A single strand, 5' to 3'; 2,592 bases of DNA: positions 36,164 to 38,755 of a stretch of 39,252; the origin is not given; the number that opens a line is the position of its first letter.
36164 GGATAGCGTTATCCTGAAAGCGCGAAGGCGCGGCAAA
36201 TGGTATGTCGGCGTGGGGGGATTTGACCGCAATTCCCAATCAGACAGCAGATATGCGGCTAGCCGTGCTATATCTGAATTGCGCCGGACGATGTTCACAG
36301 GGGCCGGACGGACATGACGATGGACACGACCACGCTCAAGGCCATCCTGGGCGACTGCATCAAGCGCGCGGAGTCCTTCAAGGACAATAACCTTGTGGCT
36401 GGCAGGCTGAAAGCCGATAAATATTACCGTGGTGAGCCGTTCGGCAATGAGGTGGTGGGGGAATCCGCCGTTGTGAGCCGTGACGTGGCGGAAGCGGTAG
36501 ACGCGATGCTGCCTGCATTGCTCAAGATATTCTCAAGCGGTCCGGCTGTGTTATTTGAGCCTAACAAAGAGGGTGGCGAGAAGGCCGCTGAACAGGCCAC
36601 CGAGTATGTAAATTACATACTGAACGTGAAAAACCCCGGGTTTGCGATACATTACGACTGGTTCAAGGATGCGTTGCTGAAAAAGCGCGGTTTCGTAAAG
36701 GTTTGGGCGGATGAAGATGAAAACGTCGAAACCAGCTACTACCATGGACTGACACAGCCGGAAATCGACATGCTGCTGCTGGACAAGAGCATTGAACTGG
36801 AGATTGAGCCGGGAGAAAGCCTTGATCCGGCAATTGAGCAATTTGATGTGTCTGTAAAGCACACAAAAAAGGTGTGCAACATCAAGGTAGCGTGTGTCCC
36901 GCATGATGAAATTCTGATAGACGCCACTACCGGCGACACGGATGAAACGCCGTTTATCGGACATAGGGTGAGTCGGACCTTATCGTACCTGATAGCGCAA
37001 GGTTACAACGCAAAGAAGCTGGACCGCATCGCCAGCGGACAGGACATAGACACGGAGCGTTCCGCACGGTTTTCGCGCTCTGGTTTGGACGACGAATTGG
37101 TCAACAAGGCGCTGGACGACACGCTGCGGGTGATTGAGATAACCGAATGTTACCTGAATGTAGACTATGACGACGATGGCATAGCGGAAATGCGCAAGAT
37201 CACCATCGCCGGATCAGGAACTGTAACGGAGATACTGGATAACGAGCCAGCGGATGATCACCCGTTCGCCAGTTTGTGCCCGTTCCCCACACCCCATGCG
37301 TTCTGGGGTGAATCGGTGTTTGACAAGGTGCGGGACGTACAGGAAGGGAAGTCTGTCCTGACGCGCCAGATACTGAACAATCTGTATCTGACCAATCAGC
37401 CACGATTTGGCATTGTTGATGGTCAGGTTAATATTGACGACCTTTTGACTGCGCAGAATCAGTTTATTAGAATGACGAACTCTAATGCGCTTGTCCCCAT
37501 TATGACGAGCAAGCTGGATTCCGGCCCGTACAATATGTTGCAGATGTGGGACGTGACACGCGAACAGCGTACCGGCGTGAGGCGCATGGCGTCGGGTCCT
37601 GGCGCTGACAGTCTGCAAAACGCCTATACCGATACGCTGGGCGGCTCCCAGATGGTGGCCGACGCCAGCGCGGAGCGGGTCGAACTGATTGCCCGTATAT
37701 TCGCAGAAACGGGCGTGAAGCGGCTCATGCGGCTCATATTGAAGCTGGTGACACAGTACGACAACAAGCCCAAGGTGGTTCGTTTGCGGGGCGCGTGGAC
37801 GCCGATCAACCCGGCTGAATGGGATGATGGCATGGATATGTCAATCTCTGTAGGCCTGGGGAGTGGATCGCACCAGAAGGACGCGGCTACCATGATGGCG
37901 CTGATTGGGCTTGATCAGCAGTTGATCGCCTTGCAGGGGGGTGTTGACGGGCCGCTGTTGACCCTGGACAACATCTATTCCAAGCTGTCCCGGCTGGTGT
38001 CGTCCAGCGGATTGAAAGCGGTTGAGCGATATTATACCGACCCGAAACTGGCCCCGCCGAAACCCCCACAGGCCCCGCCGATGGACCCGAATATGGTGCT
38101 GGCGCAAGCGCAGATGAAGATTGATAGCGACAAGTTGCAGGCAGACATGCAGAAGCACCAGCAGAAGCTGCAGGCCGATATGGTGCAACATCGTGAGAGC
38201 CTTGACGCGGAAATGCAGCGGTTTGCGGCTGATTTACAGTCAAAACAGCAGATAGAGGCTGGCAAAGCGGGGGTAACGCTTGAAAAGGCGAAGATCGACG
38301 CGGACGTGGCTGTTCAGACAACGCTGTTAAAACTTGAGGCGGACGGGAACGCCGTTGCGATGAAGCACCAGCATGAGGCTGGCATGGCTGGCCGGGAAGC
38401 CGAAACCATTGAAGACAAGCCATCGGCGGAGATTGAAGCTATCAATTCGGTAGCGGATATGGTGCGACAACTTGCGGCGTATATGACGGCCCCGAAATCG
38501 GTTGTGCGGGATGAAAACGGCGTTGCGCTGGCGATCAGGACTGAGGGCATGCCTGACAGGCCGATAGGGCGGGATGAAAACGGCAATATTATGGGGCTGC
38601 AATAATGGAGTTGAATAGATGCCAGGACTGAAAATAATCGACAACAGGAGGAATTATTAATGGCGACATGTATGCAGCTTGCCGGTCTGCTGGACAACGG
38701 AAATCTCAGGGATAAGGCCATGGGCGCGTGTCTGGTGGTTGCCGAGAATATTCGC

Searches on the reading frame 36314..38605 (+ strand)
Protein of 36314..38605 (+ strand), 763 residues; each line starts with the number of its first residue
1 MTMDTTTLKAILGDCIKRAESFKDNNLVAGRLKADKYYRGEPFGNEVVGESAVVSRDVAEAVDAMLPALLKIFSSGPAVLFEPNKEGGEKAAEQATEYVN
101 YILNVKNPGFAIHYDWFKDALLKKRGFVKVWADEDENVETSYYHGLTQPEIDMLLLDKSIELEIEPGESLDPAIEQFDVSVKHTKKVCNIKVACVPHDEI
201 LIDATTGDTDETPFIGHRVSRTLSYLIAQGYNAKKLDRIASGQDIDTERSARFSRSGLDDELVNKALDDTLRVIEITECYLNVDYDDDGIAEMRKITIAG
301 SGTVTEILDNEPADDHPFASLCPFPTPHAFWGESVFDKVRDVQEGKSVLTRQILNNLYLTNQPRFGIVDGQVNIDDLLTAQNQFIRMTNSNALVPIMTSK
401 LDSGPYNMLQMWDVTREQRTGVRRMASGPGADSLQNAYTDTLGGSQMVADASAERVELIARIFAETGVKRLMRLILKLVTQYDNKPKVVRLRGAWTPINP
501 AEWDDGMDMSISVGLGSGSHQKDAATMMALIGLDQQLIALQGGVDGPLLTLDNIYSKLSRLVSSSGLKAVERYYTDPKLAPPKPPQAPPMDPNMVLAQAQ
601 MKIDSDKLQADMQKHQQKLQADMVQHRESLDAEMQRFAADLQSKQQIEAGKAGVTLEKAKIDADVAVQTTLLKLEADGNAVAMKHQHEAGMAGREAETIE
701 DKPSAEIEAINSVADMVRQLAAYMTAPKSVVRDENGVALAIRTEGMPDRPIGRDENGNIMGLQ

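Call 112: search_protein_families(library=phrogs, proteins=[window:36314-38605:+], max_evalue=0.0001)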
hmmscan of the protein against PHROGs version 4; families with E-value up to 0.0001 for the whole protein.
window:36314-38605:+ (763 aa): 1 family
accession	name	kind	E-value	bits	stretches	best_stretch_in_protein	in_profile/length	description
phrog_1216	-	head and packaging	2.1e-136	457.3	1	3-677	11-692/714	portal protein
